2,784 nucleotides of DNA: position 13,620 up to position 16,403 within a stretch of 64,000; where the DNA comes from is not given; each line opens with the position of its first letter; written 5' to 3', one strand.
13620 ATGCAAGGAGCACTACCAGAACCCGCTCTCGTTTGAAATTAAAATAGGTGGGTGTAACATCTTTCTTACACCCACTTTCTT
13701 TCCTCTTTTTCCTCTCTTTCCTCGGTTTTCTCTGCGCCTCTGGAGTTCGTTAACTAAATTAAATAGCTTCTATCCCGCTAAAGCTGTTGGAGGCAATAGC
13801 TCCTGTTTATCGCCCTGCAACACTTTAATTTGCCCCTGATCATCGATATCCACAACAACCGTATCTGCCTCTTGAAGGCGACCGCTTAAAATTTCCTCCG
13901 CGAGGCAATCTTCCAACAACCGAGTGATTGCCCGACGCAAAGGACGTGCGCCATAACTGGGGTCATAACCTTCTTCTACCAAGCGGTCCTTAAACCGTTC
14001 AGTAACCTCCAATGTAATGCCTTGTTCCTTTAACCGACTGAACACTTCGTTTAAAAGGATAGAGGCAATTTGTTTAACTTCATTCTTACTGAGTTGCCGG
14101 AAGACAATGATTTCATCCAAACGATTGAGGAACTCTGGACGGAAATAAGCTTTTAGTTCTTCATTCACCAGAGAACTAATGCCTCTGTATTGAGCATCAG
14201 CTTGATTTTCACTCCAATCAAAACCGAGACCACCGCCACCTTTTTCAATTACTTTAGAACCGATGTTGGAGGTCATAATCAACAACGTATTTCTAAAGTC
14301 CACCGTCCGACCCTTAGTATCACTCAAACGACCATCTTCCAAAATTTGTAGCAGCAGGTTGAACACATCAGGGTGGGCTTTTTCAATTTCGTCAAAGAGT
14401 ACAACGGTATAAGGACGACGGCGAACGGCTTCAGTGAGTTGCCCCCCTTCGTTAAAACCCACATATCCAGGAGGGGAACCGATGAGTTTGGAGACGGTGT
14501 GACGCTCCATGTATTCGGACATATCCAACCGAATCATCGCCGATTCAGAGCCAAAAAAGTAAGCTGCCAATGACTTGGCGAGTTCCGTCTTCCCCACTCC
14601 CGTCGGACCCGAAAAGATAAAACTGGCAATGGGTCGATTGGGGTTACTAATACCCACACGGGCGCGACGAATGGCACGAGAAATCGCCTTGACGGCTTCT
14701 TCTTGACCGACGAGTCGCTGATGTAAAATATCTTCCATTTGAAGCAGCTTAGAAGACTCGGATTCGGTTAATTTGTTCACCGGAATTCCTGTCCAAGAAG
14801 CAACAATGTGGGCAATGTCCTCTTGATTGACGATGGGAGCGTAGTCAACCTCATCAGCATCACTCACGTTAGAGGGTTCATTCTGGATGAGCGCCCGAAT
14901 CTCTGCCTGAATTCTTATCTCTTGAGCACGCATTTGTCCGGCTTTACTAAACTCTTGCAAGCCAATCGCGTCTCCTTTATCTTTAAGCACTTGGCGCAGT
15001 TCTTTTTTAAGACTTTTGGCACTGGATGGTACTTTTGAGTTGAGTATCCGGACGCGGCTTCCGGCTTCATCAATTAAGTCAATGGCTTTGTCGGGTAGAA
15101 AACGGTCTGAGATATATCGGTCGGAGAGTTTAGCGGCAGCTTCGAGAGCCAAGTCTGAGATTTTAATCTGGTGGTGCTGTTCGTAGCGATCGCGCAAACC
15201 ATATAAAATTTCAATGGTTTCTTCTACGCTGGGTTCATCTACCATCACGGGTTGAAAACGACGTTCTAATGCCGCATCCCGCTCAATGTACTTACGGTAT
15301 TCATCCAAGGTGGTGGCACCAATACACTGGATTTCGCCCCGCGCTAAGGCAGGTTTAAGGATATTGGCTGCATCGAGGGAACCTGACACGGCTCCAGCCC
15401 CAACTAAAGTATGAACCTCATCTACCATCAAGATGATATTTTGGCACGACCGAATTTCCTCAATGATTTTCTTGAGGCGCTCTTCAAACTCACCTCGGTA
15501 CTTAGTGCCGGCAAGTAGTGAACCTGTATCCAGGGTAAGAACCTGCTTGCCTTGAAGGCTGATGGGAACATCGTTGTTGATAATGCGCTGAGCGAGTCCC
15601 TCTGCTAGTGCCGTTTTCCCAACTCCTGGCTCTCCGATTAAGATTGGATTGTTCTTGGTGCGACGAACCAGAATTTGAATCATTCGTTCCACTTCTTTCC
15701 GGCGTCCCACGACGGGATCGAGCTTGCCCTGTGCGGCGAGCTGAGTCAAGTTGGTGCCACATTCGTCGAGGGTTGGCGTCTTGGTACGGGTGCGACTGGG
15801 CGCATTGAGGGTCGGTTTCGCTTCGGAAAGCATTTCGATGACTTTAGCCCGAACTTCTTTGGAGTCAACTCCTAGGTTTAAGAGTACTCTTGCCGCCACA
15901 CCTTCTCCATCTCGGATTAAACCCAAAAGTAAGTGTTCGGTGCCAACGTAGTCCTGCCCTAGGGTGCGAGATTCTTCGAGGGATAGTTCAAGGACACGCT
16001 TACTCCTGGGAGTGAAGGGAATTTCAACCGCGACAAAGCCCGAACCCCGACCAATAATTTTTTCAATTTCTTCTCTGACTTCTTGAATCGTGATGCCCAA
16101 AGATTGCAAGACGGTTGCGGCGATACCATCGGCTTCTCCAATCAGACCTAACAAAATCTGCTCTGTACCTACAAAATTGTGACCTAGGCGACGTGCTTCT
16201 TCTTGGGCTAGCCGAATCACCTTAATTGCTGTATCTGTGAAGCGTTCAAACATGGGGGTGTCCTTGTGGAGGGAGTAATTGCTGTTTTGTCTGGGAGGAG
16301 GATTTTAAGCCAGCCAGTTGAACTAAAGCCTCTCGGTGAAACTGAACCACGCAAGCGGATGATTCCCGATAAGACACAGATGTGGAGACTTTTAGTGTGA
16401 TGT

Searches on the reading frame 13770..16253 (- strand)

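Call 77: search_protein_families(library=pfam, proteins=[window:13770-16253:-], max_evalue=0.00001)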
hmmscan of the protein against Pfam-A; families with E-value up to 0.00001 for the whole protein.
window:13770-16253:- (827 aa): 13 families
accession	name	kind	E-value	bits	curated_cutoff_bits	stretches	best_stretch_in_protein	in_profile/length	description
PF07724.20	AAA_2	-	2.4e-70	236.3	27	1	540-715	1-166/166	AAA domain (Cdc48 subfamily)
PF02861.25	Clp_N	-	2.6e-35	120.8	20.7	2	16-68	1-53/53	Clp amino terminal domain, pathogenicity island component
PF17871.7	AAA_lid_9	-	3.4e-33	114.1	22.8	1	342-443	1-102/104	AAA lid domain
PF10431.15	ClpB_D2-small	-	3e-27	94.9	21.9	1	721-801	1-81/81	C-terminal, D2-small domain, of ClpB protein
PF00004.35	AAA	-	5.7e-23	82.2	21.2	2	204-316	2-110/131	ATPase family associated with various cellular activities (AAA)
PF07728.20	AAA_5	-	6.2e-18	65.6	22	1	545-665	2-124/139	AAA domain (dynein-related subfamily)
PF13191.12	AAA_16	-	2.1e-11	45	32.6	0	181-228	2-52/167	AAA ATPase domain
PF13401.12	AAA_22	-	1e-09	39.2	27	0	198-292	3-97/130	AAA domain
PF20720.3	nSTAND3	-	9.1e-09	35.6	27.2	0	188-228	7-45/155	Novel STAND NTPase 3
PF00158.32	Sigma54_activat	-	2.7e-08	34.1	20.2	0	538-652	22-134/168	Sigma-54 interaction domain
PF05621.17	TniB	-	3.8e-07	30.2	22.4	0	246-339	94-185/189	Bacterial TniB protein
PF01695.23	IstB_IS21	-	8.4e-07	29.2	24.1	0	188-233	80-125/238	IstB-like ATP binding protein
PF13173.12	AAA_14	-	6.4e-06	26.6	27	0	546-641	6-88/129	AAA domain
